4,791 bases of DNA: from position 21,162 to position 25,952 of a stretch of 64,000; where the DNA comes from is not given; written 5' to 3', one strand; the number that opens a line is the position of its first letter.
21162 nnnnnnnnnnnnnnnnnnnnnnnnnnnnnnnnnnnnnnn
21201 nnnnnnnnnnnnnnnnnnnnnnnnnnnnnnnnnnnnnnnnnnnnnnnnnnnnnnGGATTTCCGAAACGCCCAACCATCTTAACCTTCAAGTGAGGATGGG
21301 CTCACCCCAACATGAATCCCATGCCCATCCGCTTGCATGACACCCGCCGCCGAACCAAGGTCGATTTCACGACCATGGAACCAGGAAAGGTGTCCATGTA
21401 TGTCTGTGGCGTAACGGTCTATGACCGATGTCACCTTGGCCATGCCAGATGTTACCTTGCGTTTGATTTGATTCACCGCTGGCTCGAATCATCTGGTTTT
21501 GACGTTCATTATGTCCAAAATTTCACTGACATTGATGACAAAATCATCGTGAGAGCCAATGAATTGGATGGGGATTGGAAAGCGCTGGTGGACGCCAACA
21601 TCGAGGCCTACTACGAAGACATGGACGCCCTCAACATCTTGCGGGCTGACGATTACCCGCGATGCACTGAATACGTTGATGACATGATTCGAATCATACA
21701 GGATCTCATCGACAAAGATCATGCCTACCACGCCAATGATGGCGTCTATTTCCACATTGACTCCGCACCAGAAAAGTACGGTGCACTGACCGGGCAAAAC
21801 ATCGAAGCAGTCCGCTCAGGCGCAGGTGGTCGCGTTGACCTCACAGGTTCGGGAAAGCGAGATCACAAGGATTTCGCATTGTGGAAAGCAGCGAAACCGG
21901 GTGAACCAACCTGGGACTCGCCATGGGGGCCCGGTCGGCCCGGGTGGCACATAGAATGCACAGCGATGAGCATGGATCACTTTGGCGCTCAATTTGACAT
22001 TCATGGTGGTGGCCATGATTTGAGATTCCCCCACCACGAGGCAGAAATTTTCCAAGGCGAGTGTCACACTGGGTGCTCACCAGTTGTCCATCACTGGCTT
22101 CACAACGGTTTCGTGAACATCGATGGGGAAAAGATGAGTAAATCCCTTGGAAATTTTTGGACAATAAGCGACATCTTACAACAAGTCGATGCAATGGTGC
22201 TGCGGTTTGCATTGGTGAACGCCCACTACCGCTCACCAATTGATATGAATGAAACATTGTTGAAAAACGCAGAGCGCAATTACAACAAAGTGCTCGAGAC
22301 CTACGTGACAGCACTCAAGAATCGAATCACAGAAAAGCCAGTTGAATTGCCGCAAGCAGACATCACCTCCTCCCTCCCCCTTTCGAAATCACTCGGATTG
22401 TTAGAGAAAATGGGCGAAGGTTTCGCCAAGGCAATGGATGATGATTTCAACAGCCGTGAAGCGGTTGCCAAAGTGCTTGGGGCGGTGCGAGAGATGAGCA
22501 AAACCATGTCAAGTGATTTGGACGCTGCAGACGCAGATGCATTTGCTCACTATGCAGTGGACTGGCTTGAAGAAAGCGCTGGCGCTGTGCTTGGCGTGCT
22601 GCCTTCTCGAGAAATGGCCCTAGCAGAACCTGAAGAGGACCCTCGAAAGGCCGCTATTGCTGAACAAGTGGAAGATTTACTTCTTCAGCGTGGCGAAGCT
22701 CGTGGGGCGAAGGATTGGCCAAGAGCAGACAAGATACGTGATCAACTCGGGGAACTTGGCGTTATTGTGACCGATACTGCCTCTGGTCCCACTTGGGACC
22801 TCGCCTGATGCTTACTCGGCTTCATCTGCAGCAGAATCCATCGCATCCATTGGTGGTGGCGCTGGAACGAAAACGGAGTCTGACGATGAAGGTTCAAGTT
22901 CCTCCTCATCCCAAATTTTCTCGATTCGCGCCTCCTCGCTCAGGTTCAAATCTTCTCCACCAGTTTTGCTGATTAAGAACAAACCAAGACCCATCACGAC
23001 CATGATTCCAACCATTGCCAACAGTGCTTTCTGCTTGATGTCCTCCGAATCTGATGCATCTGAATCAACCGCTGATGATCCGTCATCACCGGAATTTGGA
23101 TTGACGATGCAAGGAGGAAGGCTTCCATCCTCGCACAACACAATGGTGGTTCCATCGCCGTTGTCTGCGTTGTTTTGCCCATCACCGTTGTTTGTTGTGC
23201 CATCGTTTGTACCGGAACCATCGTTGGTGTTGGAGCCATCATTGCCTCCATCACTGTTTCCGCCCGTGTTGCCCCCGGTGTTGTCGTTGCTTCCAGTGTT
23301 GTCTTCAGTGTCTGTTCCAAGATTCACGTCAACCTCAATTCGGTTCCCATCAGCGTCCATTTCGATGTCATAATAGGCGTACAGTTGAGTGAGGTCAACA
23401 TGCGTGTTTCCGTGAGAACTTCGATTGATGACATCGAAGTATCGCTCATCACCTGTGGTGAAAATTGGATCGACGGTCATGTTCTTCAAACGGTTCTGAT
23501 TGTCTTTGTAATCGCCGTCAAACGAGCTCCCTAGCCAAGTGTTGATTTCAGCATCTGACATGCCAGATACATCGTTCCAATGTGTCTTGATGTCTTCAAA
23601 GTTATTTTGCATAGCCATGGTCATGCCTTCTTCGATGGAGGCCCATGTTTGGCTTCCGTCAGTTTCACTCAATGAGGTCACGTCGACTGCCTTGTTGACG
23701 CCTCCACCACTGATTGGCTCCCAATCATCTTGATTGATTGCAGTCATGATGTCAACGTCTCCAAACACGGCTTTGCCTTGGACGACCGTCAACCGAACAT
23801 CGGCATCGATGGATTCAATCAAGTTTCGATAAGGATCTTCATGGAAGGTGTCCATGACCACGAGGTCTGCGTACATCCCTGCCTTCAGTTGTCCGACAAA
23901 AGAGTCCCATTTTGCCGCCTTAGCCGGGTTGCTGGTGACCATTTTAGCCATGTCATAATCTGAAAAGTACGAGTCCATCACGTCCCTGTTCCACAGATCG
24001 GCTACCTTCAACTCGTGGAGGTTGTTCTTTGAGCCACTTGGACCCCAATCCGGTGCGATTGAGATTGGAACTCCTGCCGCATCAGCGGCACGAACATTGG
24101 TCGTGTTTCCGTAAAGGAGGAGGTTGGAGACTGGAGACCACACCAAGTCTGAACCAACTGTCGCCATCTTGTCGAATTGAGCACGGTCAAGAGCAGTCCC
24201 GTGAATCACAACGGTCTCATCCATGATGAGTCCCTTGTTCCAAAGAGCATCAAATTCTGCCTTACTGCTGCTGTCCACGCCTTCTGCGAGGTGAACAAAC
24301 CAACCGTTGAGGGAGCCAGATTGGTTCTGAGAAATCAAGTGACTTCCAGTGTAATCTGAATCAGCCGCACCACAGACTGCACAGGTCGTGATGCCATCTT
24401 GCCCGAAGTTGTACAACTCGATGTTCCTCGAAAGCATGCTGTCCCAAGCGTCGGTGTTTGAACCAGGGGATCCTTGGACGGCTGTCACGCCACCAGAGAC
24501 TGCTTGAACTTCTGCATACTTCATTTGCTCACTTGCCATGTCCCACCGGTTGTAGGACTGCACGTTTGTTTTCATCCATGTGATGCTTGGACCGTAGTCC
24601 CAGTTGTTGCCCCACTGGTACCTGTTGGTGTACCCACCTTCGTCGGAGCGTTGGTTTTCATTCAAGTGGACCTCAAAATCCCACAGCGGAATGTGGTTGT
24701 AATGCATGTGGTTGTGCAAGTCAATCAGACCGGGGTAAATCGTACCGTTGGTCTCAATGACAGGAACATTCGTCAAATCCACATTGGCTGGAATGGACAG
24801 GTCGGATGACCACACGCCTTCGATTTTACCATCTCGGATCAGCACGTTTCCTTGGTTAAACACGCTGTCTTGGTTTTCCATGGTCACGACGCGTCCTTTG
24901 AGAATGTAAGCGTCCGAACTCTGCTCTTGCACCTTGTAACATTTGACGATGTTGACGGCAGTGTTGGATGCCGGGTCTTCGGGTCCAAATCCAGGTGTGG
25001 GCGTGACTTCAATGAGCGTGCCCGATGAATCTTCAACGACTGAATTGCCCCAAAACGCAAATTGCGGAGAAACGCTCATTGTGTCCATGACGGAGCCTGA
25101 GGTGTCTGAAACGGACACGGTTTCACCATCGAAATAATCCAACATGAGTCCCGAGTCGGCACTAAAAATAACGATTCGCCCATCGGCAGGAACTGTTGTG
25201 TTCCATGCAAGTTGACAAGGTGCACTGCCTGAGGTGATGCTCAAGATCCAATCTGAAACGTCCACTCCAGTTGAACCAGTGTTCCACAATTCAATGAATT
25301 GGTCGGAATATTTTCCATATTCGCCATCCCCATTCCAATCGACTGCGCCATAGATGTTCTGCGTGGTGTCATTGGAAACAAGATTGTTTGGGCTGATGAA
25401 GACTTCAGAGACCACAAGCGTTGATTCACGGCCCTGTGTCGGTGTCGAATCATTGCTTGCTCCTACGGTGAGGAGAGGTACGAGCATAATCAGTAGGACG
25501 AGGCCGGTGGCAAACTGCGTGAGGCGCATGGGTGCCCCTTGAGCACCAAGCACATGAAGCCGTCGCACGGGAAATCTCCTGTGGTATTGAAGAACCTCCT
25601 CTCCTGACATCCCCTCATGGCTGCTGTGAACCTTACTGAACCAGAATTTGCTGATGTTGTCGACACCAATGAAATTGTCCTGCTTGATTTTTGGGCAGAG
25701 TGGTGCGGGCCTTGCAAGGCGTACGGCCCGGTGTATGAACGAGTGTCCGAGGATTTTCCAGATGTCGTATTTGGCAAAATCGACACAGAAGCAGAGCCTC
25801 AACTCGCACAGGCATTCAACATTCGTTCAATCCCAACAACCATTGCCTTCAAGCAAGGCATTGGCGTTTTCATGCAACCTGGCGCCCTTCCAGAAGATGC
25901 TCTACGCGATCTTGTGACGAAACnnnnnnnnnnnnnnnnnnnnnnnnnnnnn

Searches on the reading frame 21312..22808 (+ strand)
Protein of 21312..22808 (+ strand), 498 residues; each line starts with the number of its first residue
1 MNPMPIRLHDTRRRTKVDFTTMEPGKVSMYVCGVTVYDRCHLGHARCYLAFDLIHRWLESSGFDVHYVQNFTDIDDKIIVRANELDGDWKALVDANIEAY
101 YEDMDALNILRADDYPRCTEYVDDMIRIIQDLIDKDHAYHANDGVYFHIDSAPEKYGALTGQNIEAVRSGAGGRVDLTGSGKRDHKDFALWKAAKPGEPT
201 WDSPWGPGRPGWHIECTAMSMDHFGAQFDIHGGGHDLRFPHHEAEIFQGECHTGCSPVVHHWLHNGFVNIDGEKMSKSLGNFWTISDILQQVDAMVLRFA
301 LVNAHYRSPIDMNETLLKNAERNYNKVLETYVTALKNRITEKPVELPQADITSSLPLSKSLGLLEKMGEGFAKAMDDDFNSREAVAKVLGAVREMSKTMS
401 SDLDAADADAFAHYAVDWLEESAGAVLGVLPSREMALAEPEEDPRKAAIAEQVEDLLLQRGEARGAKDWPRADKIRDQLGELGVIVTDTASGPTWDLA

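Call 84: search_protein_families(library=pfam, proteins=[window:21312-22808:+], max_evalue=0.001)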
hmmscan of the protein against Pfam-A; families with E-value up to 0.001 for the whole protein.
window:21312-22808:+ (498 aa): 6 families
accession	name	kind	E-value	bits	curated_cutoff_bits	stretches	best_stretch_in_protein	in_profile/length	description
PF01406.26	tRNA-synt_1e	-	4.8e-125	417.4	27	1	20-321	3-300/301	tRNA synthetases class I (C) catalytic domain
PF09334.17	tRNA-synt_1g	-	2.9e-13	49.8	20.1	2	259-338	312-389/391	tRNA synthetases class I (M)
PF23493.1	CysS_C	-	1.5e-08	35.1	23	1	449-492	4-47/51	Cysteinyl-tRNA ligase anticodon binding domain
PF00133.28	tRNA-synt_1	-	2.2e-07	30.4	22.7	1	229-311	330-412/414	tRNA synthetases class I (I, L, M and V)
PF09190.17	DALR_2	-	1.3e-06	29.3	22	1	371-430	2-56/57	DALR domain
PF01921.24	tRNA-synt_1f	-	3.5e-06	26.6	27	1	268-334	275-342/360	tRNA synthetases class I (K)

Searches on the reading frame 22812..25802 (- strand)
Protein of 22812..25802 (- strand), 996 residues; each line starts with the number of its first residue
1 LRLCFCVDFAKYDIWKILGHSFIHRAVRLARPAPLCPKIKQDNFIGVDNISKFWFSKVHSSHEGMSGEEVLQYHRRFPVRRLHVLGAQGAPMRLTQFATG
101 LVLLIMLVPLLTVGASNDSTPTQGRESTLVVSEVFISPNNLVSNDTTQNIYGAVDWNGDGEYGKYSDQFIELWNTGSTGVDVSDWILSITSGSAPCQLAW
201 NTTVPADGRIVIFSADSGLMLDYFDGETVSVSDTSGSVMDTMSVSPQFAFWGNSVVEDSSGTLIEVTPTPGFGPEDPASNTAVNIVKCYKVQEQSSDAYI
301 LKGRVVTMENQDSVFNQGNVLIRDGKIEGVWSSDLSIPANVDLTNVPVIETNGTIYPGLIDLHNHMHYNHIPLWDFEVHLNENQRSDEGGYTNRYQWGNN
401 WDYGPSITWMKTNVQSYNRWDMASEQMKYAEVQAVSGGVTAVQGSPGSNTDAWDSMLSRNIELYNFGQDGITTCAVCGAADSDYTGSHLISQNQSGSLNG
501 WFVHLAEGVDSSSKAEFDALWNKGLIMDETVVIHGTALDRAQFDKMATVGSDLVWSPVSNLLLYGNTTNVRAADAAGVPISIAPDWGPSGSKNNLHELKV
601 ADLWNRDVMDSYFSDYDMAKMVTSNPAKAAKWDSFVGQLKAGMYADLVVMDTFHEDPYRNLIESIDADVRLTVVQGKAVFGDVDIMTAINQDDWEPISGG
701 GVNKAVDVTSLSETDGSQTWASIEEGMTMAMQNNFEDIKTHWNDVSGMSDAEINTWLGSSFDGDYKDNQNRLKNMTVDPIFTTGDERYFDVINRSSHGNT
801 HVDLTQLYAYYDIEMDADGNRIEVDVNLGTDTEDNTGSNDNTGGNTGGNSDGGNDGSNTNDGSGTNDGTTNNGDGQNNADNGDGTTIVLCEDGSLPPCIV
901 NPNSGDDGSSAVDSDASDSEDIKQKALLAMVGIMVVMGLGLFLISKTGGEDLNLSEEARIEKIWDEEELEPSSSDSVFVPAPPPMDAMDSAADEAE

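Call 84: search_protein_families(library=pfam, proteins=[window:22812-25802:-], max_evalue=0.001)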
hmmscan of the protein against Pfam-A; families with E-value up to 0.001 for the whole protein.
window:22812-25802:- (996 aa): 3 families
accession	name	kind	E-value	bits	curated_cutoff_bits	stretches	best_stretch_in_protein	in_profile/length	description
PF01979.26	Amidohydro_1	-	1.4e-14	54.6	25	1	530-679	193-345/345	Amidohydrolase family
PF07969.17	Amidohydro_3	-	6.5e-14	52.7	29.7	1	518-680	296-472/472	Amidohydrolase family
PF00932.25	LTD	-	6.9e-05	23.6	34.3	1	163-243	22-106/109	Lamin Tail Domain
